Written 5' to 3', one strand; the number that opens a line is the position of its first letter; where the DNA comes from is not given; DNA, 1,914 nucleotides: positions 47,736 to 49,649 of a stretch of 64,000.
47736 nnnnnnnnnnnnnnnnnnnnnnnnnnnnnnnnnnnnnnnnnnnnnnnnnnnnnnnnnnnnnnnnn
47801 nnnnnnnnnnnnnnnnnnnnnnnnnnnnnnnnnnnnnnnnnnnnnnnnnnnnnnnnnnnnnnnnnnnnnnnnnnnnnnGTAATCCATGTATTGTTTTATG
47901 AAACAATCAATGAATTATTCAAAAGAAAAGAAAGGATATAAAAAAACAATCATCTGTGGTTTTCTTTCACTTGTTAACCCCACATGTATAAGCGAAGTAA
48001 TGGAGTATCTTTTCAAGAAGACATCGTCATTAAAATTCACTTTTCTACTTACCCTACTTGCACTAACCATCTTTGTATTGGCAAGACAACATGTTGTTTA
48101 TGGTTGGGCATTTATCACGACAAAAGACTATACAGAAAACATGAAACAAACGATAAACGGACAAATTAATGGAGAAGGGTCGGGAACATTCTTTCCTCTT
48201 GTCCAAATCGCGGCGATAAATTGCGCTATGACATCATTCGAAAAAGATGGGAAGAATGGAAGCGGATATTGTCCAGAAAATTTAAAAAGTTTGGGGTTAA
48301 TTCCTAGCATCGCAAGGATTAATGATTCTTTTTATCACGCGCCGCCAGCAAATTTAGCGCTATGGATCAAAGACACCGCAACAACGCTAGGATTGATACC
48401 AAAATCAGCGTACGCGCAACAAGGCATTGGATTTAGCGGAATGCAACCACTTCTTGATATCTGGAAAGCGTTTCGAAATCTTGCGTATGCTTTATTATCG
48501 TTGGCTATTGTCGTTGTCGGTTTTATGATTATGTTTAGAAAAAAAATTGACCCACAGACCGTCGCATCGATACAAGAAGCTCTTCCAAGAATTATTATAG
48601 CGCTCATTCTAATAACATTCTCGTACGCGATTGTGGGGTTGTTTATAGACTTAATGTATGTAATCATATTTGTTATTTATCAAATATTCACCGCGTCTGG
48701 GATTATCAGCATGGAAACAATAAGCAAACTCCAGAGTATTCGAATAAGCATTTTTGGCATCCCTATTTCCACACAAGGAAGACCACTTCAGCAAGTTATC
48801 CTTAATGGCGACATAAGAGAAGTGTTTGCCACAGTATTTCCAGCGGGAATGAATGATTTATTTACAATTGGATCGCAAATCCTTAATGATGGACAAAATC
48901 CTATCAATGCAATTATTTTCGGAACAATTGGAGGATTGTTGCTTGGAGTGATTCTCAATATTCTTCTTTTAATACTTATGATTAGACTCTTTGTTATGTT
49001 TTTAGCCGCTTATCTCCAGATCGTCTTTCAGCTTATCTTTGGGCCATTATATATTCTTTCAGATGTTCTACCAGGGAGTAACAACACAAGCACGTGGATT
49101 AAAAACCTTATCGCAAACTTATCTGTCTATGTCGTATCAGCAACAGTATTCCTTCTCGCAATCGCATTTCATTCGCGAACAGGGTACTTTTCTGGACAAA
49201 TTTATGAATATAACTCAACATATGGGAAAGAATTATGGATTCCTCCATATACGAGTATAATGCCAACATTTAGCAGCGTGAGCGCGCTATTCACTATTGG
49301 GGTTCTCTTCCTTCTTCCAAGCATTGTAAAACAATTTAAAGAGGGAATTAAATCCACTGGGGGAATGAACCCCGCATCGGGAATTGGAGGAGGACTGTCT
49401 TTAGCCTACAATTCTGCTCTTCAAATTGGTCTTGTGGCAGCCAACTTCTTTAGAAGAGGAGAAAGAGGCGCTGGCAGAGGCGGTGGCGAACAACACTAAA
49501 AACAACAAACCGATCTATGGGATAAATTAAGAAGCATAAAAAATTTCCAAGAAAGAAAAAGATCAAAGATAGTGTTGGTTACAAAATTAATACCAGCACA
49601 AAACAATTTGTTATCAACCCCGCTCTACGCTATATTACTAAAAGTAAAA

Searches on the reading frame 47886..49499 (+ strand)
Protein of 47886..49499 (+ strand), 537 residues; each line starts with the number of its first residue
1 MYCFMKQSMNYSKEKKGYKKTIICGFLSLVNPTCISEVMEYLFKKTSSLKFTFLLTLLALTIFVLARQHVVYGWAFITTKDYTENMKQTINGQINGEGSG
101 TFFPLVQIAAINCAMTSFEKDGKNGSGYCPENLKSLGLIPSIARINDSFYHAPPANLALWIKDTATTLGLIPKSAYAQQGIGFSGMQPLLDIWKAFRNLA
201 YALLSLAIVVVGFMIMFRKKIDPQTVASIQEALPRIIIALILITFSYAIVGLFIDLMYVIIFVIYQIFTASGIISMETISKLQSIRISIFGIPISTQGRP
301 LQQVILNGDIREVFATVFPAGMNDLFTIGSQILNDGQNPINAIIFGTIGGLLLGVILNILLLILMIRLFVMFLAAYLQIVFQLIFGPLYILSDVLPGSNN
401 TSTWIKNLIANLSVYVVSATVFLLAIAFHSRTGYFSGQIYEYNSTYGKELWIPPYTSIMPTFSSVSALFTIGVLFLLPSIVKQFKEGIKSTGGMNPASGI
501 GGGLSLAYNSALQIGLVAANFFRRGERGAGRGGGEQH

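Call 7: search_protein_families(library=pfam, proteins=[window:47886-49499:+], max_evalue=0.01)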
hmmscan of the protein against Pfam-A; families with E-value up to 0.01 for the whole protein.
window:47886-49499:+ (537 aa): 0 families

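Call 37: search_protein_families(library=pfam, proteins=[window:47886-49499:+], max_evalue=0.01)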
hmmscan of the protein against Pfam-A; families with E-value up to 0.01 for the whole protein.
window:47886-49499:+ (537 aa): 0 families

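Call 57: find_homologous_proteins(query=window:47886-49496:+, max_evalue=0.00001)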
Query window:47886-49496:+ (537 aa): 375 proteins with E <= 0.00001 among 8000 candidates; the best 120 are listed.
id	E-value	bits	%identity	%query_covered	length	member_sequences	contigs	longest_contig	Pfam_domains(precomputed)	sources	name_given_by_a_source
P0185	0.0e+0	1175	100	100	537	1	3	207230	-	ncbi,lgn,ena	-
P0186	9.7e-157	541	52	91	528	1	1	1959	-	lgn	-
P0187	5.0e-154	532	54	90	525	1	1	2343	-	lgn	-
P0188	7.3e-137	476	50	91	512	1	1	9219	-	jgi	-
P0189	4.1e-136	473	51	87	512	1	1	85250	-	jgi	jgi:hypothetical protein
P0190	7.9e-127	442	50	87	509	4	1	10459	-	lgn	-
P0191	4.9e-121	423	47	87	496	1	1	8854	-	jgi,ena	-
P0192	1.2e-79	287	38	86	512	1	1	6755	-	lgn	-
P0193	8.2e-76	274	36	87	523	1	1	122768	-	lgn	-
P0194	5.8e-73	265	37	83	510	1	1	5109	-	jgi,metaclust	metaclust:\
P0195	6.3e-72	261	43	70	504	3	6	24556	-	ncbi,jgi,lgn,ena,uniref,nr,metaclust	ncbi:hypothetical protein A2971_02585 [Candidatus Gottesmanbacteria bacterium RIFCSPLOWO2_01_FULL_46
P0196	3.1e-71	259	36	86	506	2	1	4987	-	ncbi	-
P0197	8.9e-71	257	36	80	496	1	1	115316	-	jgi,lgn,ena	-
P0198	1.0e-70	257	43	64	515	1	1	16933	-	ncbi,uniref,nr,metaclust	ncbi:hypothetical protein A2154_02290 [Candidatus Gottesmanbacteria bacterium RBG_16_43_7]|uniref:Ty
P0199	1.3e-70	257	34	87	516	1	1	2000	-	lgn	-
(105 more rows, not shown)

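Call 59: list_cluster_members(proteins=[P0198, P0195])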
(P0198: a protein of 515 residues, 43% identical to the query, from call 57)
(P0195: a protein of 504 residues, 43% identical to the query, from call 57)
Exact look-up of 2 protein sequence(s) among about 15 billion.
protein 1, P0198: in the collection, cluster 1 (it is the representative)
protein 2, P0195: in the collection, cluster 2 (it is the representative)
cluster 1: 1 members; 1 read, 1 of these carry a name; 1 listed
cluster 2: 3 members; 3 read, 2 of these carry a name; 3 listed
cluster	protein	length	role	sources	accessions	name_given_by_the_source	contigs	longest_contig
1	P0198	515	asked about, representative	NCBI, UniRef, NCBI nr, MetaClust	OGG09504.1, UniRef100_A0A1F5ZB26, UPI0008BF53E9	hypothetical protein A2154_02290 [Candidatus Gottesmanbacteria bacterium RBG_16_43_7] | Type IV secretion system protein n=1 Tax=Candidatus Gottesmanbacteria bacterium ... | MAG: hypothetical protein A2154_02290 [Candidatus Gottesmanbacteria bacterium RBG_16_43_7]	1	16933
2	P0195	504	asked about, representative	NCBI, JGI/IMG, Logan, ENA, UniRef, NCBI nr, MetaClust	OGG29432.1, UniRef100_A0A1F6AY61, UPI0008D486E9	hypothetical protein A2971_02585 [Candidatus Gottesmanbacteria bacterium ... | Uncharacterized protein n=1 Tax=Candidatus Gottesmanbacteria bacterium ... | MAG: hypothetical protein A2971_02585 [Candidatus Gottesmanbacteria bacterium ...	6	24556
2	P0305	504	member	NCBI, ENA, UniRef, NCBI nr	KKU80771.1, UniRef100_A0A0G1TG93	MAG: hypothetical protein UY08_C0010G0017 [Candidatus Gottesmanbacteria bacterium ... | Uncharacterized protein n=1 Tax=Candidatus Gottesmanbacteria bacterium GW2011_GWA1_47_8 ...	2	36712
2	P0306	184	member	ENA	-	-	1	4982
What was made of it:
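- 47886..49499 (+): 537-aa polytopic membrane protein, VirB6-like; the last gene of the ancestral pilin operon. UniRef names one ortholog 'Type IV secretion system protein' (call 59).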

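Call 61: search_solved_structures(query=A4, max_evalue=1)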
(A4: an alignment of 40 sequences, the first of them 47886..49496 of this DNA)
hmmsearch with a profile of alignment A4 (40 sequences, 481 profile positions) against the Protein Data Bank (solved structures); distinct sequences matched with E-value up to 1: 0.
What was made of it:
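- On VirB6/TrbL family (for the 537-aa protein): No Pfam hit (calls 7, 37) and no PDB sequence hit (call 61).
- Tried and rejected: The PDB sequence search with the 537-aa profile gave nothing (call 61).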

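Call 66: predict_structure(alignment_id=A4)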
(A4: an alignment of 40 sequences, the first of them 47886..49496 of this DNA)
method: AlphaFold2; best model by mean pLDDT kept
length: 537 residues; sequences in the alignment: 40
mean_pLDDT: 73.3   pTM: 0.60
mean pLDDT of the five models: 73.3, 72.3, 69.8, 69.6, 68.8
residues with pLDDT >= 90: 104; 70-90: 222; 50-70: 138; < 50: 73
segments of 3 or more residues with pLDDT < 50: 1-6, 8-31, 69-76, 498-510, 526-537
pLDDT, mean of each block of 10 residues (from residue 1): 47 44 46 59 60 85 70 48 74 69 68 68 67 58 60 64 77 60 70 87 90 87 84 89 89 91 93 85 75 80 85 79 71 73 77 88 91 93 92 88 93 95 90 58 55 67 84 93 92 54 44 58 48 36
secondary structure, 60 per line:
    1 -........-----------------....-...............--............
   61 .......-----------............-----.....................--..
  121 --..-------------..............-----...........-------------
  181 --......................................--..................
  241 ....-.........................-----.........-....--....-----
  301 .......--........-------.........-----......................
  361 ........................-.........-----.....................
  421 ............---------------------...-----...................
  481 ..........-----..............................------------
elements in order: H2-9 H27-30 H32-46 H49-67 H79-90 H96-116 H138-151 H157-167 H183-220 H223-244 H246-270 H276-284 E286-289 E292-295 H301-307 H310-317 H325-333 H339-384 H386-394 H400-432 H462-490 H496-525

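Call 69: fold_search(model_id=the predicted structure, library=pdb)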
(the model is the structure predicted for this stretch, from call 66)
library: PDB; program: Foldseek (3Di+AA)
matches with E <= 10: 111; with E <= 0.001: 0
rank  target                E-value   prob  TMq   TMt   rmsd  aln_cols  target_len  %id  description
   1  8rt9_F                5.2e-03  1.00  0.27  0.46  11.0       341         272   17  Stalk complex full-length structure (TrwJ/VirB5-TrwI/VirB6) from the fully-assembled R388 type IV secretion system det (released 2024-06-19)
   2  8rtd_L                5.2e-03  1.00  0.26  0.43  12.1       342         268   17  Stalk-Arches-IMC structure from the fully-assembled R388 type IV secretion system determined by cryo-EM. (released 2024-06-19)
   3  7o3v_G                3.3e-02  0.98  0.23  0.40   9.9       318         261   15  Stalk complex structure (TrwJ/VirB5-TrwI/VirB6) from the fully-assembled R388 type IV secretion system determined by c (released 2022-06-22)
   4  7o3v_F                3.8e-02  0.99  0.25  0.43  11.2       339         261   15  Stalk complex structure (TrwJ/VirB5-TrwI/VirB6) from the fully-assembled R388 type IV secretion system determined by c (released 2022-06-22)
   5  7o3v_J                5.4e-02  0.99  0.26  0.47  11.5       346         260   17  Stalk complex structure (TrwJ/VirB5-TrwI/VirB6) from the fully-assembled R388 type IV secretion system determined by c (released 2022-06-22)
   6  7o3v_I                1.2e-01  0.97  0.20  0.45   8.8       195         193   18  Stalk complex structure (TrwJ/VirB5-TrwI/VirB6) from the fully-assembled R388 type IV secretion system determined by c (released 2022-06-22)
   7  8rtd_H                1.5e-01  0.92  0.20  0.41  12.4       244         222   18  Stalk-Arches-IMC structure from the fully-assembled R388 type IV secretion system determined by cryo-EM. (released 2024-06-19)
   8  9ngy_FP1              9.8e-01  0.13  0.13  0.09  29.1       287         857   15  In situ cryo-EM structure of protochannel (DotA-IcmX) of the Legionella Dot/Icm T4SS machine (released 2025-09-17)
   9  7udn_B                1.2e+00  0.28  0.18  0.30  25.3       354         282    9  Crystal structure of designed helical repeat protein RPB_PLP1_R6 in alternative conformation 2 (released 2023-03-22)
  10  7n6g_3N               1.3e+00  0.05  0.09  0.11  53.0       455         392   10  C1 of central pair (released 2022-05-18)
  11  7n6g_3R               1.5e+00  0.06  0.09  0.13  51.4       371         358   10  C1 of central pair (released 2022-05-18)
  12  7p64_L                1.5e+00  0.04  0.10  0.09  27.6       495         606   14  Complex I from E. coli, DDM/LMNG-purified, under Turnover at pH 6, Open state (released 2022-09-21)
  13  8jh0_A                1.7e+00  0.08  0.10  0.18  26.7       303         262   11  Crystal structure of the light-driven sodium pump IaNaR (released 2023-11-01)
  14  9kvy_B                2.0e+00  0.08  0.07  0.12  23.7       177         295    9  Cryo-EM structure of SLC30A10, determined in asymmetric conformations-one subunit in an inward-facing Mn2+-bound and t (released 2025-10-15)
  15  6tk7                  2.3e+00  0.08  0.11  0.19  24.0       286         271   10  Femtosecond to millisecond structural changes in a light-driven sodium pump: Dark structure in acidic conditions (released 2020-05-27)
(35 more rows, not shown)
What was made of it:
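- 47886..49499 (+): AF2 pLDDT 73; the top 7 Foldseek PDB hits are all TrwI/VirB6 of R388, E 5e-3 to 0.15, prob 0.92-1.0 (calls 66, 69).
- On VirB6/TrbL family (for the 537-aa protein): The top 7 Foldseek hits are all TrwI/VirB6, but at E 5e-3 to 0.15 (call 69).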
